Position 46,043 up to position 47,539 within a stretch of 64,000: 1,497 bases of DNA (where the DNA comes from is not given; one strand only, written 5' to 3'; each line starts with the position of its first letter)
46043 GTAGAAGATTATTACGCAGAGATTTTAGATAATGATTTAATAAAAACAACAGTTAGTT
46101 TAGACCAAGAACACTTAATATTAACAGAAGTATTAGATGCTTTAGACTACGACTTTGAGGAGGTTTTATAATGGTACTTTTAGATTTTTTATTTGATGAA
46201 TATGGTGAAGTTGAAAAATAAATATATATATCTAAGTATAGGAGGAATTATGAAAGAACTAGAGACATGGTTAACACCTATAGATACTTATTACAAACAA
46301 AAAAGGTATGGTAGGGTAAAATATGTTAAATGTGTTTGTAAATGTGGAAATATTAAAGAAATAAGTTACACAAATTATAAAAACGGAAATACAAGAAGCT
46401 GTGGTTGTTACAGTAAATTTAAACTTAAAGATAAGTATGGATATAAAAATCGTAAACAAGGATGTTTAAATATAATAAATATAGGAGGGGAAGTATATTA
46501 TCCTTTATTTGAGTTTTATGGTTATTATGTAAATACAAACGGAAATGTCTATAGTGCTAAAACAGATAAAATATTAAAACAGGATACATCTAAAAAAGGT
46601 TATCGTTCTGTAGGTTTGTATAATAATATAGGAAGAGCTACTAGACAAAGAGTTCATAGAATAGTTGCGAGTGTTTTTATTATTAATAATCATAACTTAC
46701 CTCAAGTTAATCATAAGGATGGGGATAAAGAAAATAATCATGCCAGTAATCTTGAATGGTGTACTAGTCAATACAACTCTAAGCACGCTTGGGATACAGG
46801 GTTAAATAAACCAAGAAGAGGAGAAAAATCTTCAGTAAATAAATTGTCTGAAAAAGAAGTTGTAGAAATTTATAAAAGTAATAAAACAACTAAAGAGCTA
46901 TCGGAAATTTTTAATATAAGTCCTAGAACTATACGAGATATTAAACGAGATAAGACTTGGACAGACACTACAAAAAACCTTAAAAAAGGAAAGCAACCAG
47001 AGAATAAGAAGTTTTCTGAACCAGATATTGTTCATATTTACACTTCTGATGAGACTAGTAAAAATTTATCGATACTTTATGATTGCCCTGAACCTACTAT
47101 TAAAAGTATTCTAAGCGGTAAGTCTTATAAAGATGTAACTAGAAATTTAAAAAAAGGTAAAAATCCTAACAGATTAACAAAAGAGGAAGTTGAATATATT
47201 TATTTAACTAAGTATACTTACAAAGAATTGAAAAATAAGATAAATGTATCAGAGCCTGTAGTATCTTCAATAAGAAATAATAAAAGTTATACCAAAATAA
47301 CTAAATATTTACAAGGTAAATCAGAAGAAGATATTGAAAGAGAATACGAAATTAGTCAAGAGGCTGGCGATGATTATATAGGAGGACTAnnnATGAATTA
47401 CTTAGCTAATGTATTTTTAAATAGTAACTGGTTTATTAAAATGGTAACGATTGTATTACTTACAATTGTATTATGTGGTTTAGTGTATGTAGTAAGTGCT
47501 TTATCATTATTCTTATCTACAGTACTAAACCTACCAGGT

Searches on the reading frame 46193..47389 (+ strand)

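Call 84: search_protein_families(library=pfam, proteins=[window:46193-47389:+], max_evalue=0.001)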
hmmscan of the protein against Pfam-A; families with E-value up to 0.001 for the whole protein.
window:46193-47389:+ (399 aa): 4 families
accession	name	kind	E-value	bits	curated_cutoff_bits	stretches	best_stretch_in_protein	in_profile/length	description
PF13392.12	HNH_3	-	1.5e-06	28.2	24.8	1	171-196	20-45/46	HNH endonuclease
PF13518.12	HTH_28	-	0.00016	22.1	25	0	222-252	4-34/52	Helix-turn-helix domain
PF04545.22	Sigma70_r4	-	0.00023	21.1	24.1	0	222-252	11-42/50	Sigma-70, region 4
PF01381.28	HTH_3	-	0.00076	19.9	23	0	230-257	8-36/55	Helix-turn-helix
